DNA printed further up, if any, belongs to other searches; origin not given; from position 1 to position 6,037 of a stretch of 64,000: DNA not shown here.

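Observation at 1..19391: Cohesin / dockerin / SLH gene quartet: an enzyme-free, cellulosome-style surface assembly built from giant proteins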

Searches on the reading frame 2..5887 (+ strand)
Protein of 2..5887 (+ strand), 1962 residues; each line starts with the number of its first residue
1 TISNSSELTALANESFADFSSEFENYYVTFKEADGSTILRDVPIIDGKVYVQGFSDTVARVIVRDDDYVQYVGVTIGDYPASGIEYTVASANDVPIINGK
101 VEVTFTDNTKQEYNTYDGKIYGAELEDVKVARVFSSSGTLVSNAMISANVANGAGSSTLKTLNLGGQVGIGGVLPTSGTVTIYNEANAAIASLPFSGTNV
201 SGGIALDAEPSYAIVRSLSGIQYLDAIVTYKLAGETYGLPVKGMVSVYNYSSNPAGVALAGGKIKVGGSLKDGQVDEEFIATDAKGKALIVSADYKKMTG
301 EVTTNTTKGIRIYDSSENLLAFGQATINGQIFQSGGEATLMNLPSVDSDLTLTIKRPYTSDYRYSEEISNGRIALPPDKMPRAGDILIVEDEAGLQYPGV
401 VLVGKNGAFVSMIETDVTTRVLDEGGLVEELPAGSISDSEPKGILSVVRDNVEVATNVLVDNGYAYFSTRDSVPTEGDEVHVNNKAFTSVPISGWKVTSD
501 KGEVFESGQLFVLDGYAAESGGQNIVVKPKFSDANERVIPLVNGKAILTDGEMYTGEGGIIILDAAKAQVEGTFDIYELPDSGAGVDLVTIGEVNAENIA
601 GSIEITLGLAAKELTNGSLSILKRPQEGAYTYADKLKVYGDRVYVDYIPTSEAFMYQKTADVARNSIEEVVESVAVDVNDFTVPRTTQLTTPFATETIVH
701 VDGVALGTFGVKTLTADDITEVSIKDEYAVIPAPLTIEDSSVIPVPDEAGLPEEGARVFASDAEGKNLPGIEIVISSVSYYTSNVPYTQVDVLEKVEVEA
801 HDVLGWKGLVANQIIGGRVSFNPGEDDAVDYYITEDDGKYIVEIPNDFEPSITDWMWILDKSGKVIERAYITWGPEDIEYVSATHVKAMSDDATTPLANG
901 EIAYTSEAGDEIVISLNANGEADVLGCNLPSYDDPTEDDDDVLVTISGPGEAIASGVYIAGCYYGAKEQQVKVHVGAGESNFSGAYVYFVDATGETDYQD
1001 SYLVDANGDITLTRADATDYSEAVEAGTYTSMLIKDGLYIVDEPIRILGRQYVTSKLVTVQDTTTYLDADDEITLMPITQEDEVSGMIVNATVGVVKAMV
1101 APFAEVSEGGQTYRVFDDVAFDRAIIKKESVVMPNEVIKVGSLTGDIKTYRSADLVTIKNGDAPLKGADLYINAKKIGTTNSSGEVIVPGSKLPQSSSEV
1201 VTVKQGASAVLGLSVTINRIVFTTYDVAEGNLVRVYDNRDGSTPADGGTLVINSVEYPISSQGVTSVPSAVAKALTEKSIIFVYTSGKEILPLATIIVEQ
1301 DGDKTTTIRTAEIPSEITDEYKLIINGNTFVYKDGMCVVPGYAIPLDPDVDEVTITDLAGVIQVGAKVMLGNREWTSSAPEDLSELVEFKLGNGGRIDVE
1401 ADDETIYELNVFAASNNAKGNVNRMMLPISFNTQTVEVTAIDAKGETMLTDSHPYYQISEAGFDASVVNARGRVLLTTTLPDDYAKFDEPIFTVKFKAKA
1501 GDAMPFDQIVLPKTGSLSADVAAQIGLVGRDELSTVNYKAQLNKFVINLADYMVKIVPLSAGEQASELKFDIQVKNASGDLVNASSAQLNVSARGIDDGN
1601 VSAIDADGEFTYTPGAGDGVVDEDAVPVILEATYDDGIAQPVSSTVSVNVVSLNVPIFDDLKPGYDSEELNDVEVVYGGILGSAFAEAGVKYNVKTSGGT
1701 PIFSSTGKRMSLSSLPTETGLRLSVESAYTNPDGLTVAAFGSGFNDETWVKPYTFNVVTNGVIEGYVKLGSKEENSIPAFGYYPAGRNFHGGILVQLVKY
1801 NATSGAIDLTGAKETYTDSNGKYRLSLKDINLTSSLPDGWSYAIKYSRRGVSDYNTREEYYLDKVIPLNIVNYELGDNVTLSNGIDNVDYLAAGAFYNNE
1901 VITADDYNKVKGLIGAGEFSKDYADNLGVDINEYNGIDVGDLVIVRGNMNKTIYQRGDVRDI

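Call 7: search_protein_families(library=pfam, proteins=[window:2-5887:+], max_evalue=1)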
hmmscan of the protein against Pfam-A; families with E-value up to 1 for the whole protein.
window:2-5887:+ (1962 aa): 2 families
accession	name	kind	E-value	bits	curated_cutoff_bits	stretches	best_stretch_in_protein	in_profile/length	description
PF22820.2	TcaA_3rd_4th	-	0.078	13.4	27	1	1156-1187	5-33/73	TcaA protein 3rd/4th domain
PF00932.25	LTD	-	0.64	10.8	34.3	0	478-542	23-95/109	Lamin Tail Domain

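Call 9: search_protein_families(library=ncbifam, proteins=[window:2-5887:+], max_evalue=1)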
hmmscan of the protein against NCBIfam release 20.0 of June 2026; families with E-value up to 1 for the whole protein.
window:2-5887:+ (1962 aa): 0 families

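Call 11: search_solved_structures(query=window:2-5887:+, max_evalue=1)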
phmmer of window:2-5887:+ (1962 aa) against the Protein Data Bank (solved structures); distinct sequences matched with E-value up to 1: 0.
